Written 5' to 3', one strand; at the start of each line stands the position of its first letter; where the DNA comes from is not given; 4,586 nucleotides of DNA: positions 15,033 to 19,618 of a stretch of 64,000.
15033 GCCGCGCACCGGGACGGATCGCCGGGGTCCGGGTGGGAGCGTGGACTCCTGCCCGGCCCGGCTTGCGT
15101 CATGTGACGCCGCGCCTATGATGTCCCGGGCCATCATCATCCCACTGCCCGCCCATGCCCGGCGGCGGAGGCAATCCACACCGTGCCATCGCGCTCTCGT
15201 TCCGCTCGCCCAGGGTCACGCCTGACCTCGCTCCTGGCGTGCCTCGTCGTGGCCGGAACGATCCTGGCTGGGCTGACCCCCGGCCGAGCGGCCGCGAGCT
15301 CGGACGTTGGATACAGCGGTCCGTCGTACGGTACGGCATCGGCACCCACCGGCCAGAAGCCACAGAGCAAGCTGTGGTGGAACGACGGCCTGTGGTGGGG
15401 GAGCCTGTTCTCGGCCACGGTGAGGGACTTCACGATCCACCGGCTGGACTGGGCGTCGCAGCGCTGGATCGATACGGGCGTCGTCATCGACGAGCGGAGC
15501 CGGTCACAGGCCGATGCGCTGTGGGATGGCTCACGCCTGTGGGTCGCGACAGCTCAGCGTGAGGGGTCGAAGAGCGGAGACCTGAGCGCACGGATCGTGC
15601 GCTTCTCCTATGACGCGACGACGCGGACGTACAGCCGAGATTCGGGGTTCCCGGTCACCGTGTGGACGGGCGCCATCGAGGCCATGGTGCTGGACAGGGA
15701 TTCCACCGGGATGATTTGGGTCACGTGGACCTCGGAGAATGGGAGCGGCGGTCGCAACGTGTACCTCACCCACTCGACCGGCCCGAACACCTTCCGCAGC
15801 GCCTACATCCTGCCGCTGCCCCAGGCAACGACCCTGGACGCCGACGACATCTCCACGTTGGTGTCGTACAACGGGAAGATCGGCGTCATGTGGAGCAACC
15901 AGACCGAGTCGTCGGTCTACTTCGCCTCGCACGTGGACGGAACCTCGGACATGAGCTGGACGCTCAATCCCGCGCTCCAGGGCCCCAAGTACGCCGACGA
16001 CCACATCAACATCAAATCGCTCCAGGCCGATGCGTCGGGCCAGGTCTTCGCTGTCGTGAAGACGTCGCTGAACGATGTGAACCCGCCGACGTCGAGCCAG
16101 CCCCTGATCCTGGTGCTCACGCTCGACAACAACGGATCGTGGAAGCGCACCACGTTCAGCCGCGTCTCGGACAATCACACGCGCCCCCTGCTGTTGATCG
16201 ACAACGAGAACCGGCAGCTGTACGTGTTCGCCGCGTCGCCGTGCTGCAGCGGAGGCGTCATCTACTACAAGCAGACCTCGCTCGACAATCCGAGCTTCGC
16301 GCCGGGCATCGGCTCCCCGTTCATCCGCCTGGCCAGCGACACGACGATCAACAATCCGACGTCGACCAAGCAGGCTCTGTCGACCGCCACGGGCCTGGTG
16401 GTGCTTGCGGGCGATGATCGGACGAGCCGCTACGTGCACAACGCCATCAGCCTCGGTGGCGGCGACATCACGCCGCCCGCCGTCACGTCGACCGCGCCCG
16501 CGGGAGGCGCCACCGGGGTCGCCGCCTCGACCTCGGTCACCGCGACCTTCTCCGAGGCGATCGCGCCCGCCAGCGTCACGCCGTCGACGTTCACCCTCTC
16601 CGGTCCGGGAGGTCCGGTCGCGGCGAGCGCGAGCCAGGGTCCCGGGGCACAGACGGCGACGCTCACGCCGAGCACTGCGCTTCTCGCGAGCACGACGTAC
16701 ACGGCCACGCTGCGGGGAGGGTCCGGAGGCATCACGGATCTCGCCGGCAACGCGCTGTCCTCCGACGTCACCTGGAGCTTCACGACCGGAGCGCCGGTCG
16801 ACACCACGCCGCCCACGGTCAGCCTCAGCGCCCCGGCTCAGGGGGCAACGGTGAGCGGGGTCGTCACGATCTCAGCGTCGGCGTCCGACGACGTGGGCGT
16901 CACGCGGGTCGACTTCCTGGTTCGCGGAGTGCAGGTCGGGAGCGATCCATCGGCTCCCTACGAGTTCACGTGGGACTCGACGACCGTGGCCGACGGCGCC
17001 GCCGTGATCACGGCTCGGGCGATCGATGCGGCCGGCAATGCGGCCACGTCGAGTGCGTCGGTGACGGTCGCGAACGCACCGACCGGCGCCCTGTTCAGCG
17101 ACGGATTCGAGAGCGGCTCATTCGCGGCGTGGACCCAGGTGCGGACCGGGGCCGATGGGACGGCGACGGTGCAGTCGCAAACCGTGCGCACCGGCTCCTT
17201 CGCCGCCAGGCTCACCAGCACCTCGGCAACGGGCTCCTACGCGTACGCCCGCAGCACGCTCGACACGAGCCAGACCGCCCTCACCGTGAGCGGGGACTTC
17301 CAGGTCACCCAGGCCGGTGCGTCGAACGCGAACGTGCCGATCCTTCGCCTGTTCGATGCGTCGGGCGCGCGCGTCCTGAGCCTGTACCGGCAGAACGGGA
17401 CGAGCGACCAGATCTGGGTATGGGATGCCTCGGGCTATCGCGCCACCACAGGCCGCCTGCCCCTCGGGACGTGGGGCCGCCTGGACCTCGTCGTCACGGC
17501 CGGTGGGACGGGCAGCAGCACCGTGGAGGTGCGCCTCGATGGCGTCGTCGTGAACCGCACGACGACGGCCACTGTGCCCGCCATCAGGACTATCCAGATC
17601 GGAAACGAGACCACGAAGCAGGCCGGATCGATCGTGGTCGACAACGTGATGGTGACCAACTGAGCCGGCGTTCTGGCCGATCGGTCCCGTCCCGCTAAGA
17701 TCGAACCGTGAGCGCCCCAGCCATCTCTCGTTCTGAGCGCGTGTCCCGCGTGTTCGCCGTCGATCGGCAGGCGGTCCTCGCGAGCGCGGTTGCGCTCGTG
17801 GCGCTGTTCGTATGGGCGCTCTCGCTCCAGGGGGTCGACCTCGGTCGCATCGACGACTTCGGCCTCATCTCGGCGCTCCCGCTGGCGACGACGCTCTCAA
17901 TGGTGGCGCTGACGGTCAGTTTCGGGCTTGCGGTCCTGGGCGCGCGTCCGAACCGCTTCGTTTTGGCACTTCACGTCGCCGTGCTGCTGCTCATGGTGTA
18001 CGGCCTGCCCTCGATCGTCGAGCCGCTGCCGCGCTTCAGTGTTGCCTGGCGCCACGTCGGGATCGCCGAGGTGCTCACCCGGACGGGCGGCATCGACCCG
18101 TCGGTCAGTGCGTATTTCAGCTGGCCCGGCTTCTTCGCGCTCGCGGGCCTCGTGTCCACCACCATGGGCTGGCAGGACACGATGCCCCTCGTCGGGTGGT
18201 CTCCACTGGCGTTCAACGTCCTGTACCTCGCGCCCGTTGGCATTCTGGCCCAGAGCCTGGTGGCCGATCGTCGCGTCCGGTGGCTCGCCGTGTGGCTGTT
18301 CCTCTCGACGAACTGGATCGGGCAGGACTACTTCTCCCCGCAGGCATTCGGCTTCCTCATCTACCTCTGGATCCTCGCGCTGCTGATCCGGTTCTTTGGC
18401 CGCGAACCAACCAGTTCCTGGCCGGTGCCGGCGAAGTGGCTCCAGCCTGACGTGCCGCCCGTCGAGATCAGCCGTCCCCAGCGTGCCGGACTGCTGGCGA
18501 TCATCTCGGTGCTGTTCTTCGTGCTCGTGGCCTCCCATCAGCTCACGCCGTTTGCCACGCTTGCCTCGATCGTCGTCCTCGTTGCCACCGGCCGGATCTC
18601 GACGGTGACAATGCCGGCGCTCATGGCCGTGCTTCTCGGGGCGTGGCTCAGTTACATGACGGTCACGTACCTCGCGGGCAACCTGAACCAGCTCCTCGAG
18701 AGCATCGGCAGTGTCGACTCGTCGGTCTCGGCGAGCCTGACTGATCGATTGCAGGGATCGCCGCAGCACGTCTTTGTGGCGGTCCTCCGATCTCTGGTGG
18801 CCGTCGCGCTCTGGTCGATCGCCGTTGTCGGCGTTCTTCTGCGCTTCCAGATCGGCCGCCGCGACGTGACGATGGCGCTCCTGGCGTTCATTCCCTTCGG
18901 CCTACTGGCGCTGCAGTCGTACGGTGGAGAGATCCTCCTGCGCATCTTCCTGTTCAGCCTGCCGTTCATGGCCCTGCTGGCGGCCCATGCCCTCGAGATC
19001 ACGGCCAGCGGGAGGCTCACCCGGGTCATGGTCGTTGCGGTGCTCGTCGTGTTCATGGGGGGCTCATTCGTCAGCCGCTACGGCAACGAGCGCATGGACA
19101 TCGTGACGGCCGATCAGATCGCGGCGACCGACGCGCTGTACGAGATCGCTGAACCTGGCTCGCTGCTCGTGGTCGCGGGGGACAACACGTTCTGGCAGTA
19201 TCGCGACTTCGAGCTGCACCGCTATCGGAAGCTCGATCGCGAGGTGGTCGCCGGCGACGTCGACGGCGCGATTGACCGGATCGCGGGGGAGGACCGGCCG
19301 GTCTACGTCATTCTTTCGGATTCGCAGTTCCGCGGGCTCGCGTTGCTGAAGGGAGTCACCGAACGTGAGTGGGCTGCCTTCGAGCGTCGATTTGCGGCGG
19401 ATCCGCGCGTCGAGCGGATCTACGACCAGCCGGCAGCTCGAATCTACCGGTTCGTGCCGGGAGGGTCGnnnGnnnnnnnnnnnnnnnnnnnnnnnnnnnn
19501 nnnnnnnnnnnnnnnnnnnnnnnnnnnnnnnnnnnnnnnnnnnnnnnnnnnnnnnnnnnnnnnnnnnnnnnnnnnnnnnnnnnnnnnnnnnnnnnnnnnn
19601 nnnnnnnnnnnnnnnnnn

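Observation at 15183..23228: Paralogous WW(N/H)DG(L/S)WWG propeller-like domain, fused once to Ig/lectin domains and once to a phosphoesterase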

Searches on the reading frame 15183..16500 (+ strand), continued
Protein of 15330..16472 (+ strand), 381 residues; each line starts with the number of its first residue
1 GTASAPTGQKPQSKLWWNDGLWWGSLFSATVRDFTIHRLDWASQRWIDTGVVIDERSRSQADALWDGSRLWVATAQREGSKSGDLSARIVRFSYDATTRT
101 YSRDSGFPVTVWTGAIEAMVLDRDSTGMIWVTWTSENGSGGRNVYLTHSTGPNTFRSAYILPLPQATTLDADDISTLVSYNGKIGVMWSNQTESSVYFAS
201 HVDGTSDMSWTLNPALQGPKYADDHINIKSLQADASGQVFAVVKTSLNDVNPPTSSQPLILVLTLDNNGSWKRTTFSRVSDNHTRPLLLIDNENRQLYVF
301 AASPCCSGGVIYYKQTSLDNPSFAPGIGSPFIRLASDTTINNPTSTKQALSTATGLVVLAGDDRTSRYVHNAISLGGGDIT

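Call 66: find_related_loci(query=A5, collection=genome_contigs, flank=10000)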
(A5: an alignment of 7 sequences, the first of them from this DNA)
Query A5 (381 aa) in genome_contigs; peptide patterns used: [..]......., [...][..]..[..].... (x = any residue, [..] = any of these).
505 stretches matched a pattern; 478 encode a relative of the query (tblastn E <= 1e-3); the best 80 are kept; 80 distinct loci.
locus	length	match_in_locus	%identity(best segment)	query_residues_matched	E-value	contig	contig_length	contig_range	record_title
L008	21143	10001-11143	62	2-381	1e-162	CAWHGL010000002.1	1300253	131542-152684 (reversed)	MAG: uncultured Chloroflexia bacterium isolate MFD00392.bin.2.284 genome assembly, contig: contig_18866, whole genome sh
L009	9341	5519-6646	62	4-378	5e-162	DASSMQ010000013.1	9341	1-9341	MAG TPA_asm: Candidatus Limnocylindrales bacterium isolate SMAG_U1202 k141_1095641, whole genome shotgun sequence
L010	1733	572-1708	62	3-381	2e-168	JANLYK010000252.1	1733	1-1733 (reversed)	MAG: Chloroflexota bacterium isolate OTE_14_metabat.326 OTE_14_k141_1122519, whole genome shotgun sequence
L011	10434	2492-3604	60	6-378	1e-144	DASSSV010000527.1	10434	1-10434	MAG TPA_asm: Thermomicrobiales bacterium isolate SMAG_U524 k141_1518786, whole genome shotgun sequence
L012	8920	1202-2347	58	3-378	5e-144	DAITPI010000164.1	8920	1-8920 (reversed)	MAG TPA_asm: Anaerolineales bacterium isolate CTOTU26108 NODE_5100_length_8920_cov_4.768528, whole genome shotgun sequen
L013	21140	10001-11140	59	3-378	8e-144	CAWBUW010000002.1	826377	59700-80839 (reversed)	MAG: uncultured Chloroflexia bacterium isolate MFD03899.bin.1.41 genome assembly, contig: contig_14315, whole genome sho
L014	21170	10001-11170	57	3-376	1e-143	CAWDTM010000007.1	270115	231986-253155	MAG: uncultured Chloroflexia bacterium isolate MFD05442.bin.1.16 genome assembly, contig: contig_75882, whole genome sho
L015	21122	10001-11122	58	4-377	2e-142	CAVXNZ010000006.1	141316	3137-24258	MAG: uncultured Chloroflexia bacterium isolate MFD01721.bin.1.126 genome assembly, contig: contig_44102, whole genome sh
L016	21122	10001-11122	57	4-377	2e-142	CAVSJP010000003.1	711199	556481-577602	MAG: uncultured Chloroflexia bacterium isolate MFD01721.bin.1.301 genome assembly, contig: contig_26279, whole genome sh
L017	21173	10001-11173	57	2-376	3e-141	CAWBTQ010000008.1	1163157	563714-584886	MAG: uncultured Chloroflexia bacterium isolate MFD01299.bin.1.122 genome assembly, contig: contig_7465, whole genome sho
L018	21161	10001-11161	54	1-381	5e-141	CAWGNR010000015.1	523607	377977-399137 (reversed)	MAG: uncultured Chloroflexia bacterium isolate MFD05684.bin.1.47 genome assembly, contig: contig_33848, whole genome sho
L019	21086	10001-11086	59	2-375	2e-140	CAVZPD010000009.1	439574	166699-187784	MAG: uncultured Chloroflexia bacterium isolate MFD05684.bin.1.297 genome assembly, contig: contig_17277, whole genome sh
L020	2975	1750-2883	57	4-378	3e-147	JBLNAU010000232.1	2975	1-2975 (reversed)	MAG: Syntrophothermus sp. isolate MAG169 PRJNA951521_bin29_renamed_231, whole genome shotgun sequence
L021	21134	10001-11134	57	4-378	8e-140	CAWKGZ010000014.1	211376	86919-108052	MAG: uncultured Chloroflexia bacterium isolate MFD04716.bin.2.174 genome assembly, contig: contig_95461, whole genome sh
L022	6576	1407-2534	55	4-381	4e-140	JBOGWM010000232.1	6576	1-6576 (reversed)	MAG: Actinomycetota bacterium isolate M3-S_metawrap_bin.281 k127_838681, whole genome shotgun sequence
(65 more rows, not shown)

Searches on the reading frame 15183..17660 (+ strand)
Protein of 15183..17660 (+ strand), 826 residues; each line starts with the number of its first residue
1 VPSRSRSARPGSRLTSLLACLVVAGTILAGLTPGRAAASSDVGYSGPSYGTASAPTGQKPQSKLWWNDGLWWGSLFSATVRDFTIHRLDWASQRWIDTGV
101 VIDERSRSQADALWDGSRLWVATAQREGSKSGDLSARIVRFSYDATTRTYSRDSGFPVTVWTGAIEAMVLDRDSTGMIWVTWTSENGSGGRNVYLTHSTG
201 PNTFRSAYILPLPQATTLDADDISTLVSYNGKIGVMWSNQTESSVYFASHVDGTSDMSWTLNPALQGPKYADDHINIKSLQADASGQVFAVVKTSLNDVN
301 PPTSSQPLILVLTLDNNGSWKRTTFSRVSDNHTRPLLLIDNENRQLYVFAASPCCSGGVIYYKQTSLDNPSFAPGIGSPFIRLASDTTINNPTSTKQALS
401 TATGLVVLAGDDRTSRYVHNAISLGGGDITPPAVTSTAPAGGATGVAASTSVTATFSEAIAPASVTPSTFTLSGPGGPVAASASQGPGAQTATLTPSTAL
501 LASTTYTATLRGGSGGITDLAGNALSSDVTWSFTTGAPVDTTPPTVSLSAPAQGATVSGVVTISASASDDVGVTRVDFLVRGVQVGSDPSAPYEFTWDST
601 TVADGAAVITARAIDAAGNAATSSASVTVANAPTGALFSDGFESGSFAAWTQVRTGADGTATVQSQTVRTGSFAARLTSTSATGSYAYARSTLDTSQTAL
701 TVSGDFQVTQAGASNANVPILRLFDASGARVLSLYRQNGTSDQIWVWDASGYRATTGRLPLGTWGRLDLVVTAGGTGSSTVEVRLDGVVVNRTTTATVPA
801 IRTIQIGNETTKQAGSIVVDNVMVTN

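Call 4: search_protein_families(library=pfam, proteins=[window:15183-17660:+], max_evalue=0.01)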
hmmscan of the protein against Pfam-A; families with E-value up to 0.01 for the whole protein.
window:15183-17660:+ (826 aa): 4 families
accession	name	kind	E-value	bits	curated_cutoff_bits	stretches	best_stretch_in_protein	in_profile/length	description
PF13205.12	Big_5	-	2.4e-25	89.7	23.6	1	428-535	1-105/105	Bacterial Ig-like domain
PF17957.7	Big_7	-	3.5e-20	72.9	24.1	1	544-611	1-70/70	Bacterial Ig domain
PF04234.18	CopC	-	0.0004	21.8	23.3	1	433-509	3-73/92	CopC domain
PF13750.12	Big_3_3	-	0.0054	16.8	27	0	519-573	21-78/157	Bacterial Ig-like domain (group 3)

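Call 6: search_protein_families(library=ncbifam, proteins=[window:15183-17660:+], max_evalue=0.1)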
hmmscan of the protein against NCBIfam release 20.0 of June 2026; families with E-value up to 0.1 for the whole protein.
window:15183-17660:+ (826 aa): 2 families
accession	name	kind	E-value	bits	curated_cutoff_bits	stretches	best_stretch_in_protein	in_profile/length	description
NF033675.1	NTTRR-F1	subfamily_domain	0.0027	17.9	70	1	640-701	9-64/155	NTTRR-F1 domain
NF047446.1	barrel_OmpL47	domain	0.0087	16.5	40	0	570-629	15-68/68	OmpL47-type beta-barrel domain-containing protein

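Call 9: search_solved_structures(query=window:15183-17660:+, max_evalue=1)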
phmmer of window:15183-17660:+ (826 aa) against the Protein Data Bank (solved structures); distinct sequences matched with E-value up to 1: 5.
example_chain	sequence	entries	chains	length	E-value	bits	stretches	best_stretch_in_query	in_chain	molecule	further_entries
9x9r_A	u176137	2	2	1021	2.7e-11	45.9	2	533-632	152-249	Chitodextrinase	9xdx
3pdd_A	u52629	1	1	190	2.3e-10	42.8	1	497-618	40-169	Glycoside hydrolase, family 9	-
9kvu_A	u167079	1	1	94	7.1e-09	37.9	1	543-629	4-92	bacterial immunoglobulin domain B1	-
3pe9_A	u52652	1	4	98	3.6e-07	32.2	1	546-618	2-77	Fibronectin(III)-like module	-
5wou_A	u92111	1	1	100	0.9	11.1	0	772-820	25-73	Protein lap4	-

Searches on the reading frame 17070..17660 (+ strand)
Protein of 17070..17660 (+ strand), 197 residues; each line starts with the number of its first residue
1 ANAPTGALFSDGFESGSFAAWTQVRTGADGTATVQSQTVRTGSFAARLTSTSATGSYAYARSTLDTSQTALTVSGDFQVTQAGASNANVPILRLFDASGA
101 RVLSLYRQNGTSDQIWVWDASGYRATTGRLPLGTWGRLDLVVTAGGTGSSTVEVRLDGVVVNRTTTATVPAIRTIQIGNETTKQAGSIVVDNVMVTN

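Call 52: search_protein_families(library=pfam, proteins=[window:17070-17660:+], max_evalue=0.1)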
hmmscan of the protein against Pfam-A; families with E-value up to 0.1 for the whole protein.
window:17070-17660:+ (197 aa): 2 families
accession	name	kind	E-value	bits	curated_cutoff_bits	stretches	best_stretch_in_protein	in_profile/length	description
PF14099.13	Polysacc_lyase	-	0.018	15.3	29.9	0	13-53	1-42/210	Polysaccharide lyase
PF24399.1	DUF7543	-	0.024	15.1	27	1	28-76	18-67/71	Family of unknown function (DUF7543)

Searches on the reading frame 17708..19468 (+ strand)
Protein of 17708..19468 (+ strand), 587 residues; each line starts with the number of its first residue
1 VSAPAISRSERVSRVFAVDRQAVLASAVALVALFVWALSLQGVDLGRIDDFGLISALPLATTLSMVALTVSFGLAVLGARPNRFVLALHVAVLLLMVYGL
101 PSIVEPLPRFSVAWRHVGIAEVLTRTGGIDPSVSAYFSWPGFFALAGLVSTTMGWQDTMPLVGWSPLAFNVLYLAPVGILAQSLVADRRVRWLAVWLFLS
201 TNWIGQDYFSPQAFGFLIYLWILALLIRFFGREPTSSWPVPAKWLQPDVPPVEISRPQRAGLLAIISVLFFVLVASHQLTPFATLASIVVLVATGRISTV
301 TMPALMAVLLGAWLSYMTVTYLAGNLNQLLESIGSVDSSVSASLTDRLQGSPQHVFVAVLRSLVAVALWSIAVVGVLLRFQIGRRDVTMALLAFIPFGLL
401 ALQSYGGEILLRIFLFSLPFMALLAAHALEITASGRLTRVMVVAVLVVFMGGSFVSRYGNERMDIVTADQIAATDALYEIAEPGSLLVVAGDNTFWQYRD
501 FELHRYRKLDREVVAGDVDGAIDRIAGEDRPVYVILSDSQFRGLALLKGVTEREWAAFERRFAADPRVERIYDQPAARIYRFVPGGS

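Call 4: search_protein_families(library=pfam, proteins=[window:17708-19468:+], max_evalue=0.01)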
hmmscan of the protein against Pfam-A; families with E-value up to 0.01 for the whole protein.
window:17708-19468:+ (587 aa): 0 families

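Call 6: search_protein_families(library=ncbifam, proteins=[window:17708-19468:+], max_evalue=0.1)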
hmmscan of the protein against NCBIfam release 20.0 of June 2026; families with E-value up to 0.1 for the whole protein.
window:17708-19468:+ (587 aa): 1 family
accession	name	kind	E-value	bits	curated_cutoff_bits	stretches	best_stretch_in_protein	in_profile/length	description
TIGR01666.1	YCCS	hypoth_equivalog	0.0068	14.6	470.75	1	258-323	455-522/705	YccS family putative transporter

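Call 38: find_homologous_proteins(query=window:17708-19468:+, max_evalue=0.001)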
Query window:17708-19468:+ (587 aa): 1121 proteins with E <= 0.001 among 8000 candidates; the best 120 are listed.
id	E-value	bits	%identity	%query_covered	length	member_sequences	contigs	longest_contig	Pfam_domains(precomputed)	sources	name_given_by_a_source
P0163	0.0e+0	1262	100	100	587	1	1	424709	-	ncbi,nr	ncbi:MAG: hypothetical protein K5924_06405 [Chloroflexi bacterium]|nr:hypothetical protein [Chlorofl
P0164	0.0e+0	1140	91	98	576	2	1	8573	-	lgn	-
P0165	1.5e-173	597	51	93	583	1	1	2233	-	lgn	-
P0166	3.7e-157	543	47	100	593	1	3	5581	-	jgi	jgi:hypothetical protein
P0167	5.7e-157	542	48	94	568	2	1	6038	-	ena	-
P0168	1.3e-156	541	47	100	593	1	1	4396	-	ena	-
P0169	9.2e-155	535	47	100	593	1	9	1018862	-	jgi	jgi:hypothetical protein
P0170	8.9e-154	531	45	99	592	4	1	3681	-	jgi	jgi:hypothetical protein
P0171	6.2e-153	529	47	100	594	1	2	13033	-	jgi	jgi:hypothetical protein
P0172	4.7e-152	526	46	93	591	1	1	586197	-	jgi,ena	jgi:hypothetical protein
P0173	4.4e-149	516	45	96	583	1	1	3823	-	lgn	-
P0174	8.3e-149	515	46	96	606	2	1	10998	-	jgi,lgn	-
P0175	9.1e-149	515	46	98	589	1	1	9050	-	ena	-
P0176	2.7e-148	513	45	100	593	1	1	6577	-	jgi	jgi:hypothetical protein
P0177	1.8e-147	511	46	95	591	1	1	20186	-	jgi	jgi:hypothetical protein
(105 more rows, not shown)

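Call 47: predict_structure(alignment_id=A4)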
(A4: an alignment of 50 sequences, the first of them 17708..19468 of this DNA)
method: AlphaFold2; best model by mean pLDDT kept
length: 587 residues; sequences in the alignment: 50
mean_pLDDT: 87.8   pTM: 0.89
mean pLDDT of the five models: 87.8, 87.4, 86.6, 86.2, 85.4
residues with pLDDT >= 90: 390; 70-90: 128; 50-70: 48; < 50: 21
segments of 3 or more residues with pLDDT < 50: 1-6, 329-339
pLDDT, mean of each block of 10 residues (from residue 1): 50 63 96 98 93 94 97 95 97 96 88 89 87 71 91 91 92 97 96 97 76 92 97 76 88 94 97 83 95 92 95 78 52 45 64 90 94 96 92 91 66 92 97 92 97 91 86 93 94 81 90 94 91 94 89 96 96 94 80
secondary structure, 60 per line:
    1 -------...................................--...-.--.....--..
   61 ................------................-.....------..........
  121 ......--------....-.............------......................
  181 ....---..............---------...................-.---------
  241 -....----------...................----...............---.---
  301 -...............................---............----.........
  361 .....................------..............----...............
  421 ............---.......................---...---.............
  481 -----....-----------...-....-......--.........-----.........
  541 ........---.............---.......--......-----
elements in order: H8-42 H53-56 H59-76 H83-98 H100-104 H111-126 H135-138 H140-152 H159-184 H188-201 H211-229 H242-245 H256-274 H279-293 H302-332 H336-347 H352-381 H388-401 H406-432 H436-458 H468-480 E486-489 E505-508 H510-515 H518-526 E532-537 H538-548 H552-564 E568-574 E577-582
